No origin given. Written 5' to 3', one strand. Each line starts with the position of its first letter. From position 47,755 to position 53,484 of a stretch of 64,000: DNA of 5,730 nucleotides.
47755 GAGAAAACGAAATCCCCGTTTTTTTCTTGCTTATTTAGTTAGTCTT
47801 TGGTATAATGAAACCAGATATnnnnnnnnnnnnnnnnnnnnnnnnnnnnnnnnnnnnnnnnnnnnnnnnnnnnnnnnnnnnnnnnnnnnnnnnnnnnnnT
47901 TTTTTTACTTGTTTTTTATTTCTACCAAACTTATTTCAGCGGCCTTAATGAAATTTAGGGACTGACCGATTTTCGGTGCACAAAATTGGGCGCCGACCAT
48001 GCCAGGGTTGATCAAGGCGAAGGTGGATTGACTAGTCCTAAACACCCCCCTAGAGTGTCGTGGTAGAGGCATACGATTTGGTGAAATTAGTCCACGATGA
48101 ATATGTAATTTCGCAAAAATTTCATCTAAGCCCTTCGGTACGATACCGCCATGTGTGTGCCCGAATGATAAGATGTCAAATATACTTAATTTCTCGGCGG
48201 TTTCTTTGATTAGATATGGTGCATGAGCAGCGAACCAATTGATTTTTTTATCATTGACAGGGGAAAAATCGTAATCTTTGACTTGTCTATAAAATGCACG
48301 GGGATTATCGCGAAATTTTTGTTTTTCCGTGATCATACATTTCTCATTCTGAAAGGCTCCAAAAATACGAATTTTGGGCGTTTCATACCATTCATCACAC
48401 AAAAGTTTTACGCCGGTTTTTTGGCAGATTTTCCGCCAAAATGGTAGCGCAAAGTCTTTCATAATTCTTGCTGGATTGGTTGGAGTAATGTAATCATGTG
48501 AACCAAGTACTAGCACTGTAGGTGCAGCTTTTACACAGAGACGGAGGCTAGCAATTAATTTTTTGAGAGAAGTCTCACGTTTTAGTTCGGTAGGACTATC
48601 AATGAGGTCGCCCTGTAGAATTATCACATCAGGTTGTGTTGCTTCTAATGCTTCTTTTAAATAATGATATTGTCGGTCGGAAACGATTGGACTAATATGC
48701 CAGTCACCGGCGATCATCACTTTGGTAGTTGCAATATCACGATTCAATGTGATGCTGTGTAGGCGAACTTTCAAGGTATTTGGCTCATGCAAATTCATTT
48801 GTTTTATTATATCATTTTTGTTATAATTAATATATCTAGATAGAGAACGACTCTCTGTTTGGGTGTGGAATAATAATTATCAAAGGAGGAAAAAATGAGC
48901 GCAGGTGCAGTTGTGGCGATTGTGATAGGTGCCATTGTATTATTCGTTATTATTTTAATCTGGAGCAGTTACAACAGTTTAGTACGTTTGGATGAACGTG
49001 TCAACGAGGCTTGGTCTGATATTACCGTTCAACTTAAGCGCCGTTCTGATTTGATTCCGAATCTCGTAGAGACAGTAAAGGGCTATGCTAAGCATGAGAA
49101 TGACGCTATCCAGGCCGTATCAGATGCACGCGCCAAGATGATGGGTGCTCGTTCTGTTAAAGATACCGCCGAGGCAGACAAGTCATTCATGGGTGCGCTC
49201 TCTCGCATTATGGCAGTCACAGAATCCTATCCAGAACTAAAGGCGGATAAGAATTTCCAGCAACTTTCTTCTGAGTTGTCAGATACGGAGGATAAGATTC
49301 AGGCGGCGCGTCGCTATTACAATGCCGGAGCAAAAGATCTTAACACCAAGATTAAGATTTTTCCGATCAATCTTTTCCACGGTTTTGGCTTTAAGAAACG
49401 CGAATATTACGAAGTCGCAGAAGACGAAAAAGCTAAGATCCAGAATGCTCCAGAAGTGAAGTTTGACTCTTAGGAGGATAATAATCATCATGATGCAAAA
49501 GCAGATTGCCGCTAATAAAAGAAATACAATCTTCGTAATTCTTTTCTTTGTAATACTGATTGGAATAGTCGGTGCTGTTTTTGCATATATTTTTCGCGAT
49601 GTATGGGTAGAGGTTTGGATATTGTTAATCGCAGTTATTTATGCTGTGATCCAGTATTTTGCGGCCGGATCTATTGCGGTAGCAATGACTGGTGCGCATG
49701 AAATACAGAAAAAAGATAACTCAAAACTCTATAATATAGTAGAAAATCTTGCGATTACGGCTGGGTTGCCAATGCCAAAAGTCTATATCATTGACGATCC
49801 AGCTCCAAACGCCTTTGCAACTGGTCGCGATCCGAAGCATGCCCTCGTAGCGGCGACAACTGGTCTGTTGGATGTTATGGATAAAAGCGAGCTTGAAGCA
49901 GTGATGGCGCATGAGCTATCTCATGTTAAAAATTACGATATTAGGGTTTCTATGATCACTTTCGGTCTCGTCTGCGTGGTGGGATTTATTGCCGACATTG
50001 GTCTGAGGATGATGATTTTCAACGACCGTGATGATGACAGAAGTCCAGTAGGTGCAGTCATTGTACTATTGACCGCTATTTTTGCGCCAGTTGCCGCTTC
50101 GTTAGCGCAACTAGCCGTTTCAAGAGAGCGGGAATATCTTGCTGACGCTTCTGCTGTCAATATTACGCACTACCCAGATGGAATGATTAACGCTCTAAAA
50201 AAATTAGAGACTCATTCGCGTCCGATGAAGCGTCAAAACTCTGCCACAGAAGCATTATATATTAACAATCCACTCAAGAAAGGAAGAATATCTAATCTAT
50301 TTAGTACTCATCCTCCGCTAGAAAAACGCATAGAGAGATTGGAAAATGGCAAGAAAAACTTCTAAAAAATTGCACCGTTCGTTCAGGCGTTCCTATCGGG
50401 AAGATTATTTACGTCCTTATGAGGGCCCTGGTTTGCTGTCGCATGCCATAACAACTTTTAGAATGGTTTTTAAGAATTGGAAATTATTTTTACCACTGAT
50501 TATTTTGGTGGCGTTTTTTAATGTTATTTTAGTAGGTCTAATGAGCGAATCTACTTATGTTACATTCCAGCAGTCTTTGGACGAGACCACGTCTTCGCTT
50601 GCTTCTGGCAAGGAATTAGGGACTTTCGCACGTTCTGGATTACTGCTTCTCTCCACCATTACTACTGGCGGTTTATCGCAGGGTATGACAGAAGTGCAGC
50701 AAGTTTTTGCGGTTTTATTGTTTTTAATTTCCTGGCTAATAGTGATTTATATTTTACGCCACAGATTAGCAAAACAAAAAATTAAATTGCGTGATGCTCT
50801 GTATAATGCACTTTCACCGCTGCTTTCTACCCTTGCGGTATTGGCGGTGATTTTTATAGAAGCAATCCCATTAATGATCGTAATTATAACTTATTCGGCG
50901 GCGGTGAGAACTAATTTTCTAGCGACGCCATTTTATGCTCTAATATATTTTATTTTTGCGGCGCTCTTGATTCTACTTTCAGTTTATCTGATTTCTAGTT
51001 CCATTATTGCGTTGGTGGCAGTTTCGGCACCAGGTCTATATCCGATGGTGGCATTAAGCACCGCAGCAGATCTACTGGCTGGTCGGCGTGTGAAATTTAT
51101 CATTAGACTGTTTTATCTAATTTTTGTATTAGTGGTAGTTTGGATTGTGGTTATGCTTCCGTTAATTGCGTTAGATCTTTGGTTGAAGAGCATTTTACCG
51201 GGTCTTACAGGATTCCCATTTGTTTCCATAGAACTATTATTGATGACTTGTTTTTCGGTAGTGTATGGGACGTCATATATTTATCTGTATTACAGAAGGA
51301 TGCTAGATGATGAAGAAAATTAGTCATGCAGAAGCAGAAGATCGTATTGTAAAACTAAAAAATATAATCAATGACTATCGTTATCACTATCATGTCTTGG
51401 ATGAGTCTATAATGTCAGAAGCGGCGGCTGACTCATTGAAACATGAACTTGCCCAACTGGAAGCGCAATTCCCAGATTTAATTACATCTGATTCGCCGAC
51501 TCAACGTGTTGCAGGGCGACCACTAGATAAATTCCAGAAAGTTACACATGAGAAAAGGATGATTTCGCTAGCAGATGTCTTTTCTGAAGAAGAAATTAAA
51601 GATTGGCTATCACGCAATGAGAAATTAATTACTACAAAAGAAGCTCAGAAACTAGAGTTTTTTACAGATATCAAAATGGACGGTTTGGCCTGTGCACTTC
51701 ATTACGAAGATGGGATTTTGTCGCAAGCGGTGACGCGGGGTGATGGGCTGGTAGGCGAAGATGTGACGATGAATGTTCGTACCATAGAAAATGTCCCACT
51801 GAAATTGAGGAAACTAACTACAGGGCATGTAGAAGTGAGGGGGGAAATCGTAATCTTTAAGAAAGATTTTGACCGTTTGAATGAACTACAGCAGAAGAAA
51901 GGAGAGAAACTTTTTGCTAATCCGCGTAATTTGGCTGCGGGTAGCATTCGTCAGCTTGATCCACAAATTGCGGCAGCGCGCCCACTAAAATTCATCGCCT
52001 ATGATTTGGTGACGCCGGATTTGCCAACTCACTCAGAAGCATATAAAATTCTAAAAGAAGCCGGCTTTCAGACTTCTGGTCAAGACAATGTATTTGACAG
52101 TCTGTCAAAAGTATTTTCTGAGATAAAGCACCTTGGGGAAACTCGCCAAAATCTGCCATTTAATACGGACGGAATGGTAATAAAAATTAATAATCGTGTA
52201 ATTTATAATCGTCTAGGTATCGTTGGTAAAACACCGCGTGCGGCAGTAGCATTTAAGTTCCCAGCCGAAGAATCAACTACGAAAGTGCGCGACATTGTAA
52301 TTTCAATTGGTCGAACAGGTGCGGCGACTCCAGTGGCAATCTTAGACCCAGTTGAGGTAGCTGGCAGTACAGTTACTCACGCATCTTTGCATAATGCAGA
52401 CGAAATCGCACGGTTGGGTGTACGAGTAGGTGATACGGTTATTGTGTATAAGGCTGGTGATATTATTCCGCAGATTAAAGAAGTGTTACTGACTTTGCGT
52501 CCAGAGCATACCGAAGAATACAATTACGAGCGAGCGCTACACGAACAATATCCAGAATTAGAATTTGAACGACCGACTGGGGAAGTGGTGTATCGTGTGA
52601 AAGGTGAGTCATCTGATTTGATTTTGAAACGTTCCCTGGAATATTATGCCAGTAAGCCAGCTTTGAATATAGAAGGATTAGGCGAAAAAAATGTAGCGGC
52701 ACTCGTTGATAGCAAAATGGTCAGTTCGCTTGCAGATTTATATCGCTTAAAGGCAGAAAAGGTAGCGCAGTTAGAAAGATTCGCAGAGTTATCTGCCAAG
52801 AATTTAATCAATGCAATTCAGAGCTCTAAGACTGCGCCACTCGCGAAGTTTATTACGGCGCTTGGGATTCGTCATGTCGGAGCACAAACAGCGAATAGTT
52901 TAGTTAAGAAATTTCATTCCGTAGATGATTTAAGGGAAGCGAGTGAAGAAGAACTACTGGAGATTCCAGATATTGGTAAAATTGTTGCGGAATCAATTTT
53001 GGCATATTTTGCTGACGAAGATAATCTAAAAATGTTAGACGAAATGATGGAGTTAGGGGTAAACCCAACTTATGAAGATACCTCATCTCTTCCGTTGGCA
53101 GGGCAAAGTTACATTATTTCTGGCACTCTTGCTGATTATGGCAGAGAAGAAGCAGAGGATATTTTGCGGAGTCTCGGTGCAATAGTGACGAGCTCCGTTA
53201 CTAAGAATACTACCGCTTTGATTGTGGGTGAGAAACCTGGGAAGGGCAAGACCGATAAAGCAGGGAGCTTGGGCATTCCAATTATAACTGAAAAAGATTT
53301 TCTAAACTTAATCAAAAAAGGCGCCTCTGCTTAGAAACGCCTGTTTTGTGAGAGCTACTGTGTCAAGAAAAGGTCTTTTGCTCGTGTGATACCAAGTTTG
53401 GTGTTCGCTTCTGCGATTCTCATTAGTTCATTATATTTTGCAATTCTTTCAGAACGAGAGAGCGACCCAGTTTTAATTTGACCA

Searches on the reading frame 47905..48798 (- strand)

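Call 71: search_protein_families(library=pfam, proteins=[window:47905-48798:-], max_evalue=0.000001)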
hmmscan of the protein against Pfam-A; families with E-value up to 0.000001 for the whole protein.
window:47905-48798:- (297 aa): 1 family
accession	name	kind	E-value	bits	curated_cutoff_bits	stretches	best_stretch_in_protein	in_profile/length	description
PF00149.33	Metallophos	-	1.7e-09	38.8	21.5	1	26-216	2-189/191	Calcineurin-like phosphoesterase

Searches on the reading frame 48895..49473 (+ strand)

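Call 71: search_protein_families(library=pfam, proteins=[window:48895-49473:+], max_evalue=0.000001)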
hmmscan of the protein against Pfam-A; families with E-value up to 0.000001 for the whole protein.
window:48895-49473:+ (192 aa): 1 family
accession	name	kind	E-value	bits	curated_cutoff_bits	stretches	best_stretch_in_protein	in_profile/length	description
PF04011.17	LemA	-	1e-53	181.6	26.2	1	39-190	1-149/149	LemA family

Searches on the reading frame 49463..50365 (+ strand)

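Call 71: search_protein_families(library=pfam, proteins=[window:49463-50365:+], max_evalue=0.000001)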
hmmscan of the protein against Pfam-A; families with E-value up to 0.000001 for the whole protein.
window:49463-50365:+ (300 aa): 1 family
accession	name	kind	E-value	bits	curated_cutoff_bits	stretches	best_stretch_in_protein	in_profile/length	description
PF01435.24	Peptidase_M48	-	4.2e-37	128.2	20.3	1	84-295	2-184/186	Peptidase family M48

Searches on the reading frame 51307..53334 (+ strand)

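Call 71: search_protein_families(library=pfam, proteins=[window:51307-53334:+], max_evalue=0.000001)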
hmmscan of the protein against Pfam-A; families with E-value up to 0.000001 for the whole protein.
window:51307-53334:+ (675 aa): 6 families
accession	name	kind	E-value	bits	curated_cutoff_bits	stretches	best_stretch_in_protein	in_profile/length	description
PF01653.23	DNA_ligase_aden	-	5.8e-84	282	27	1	75-321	3-253/253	NAD-dependent DNA ligase adenylation domain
PF03120.22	DNA_ligase_OB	-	1.8e-31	108.3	32.9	1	324-401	1-78/79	NAD-dependent DNA ligase OB-fold domain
PF12826.13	HHH_2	-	9e-24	83.9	27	1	514-576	1-63/64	Helix-hairpin-helix motif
PF14520.12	HHH_5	-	3.8e-15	56.5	27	1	516-566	2-53/57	Helix-hairpin-helix domain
PF00533.33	BRCT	-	3.5e-12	46.8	21.3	1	594-669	3-78/78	BRCA1 C Terminus (BRCT) domain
PF00633.29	HHH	-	5.5e-07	29.5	24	0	538-567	1-30/30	Helix-hairpin-helix motif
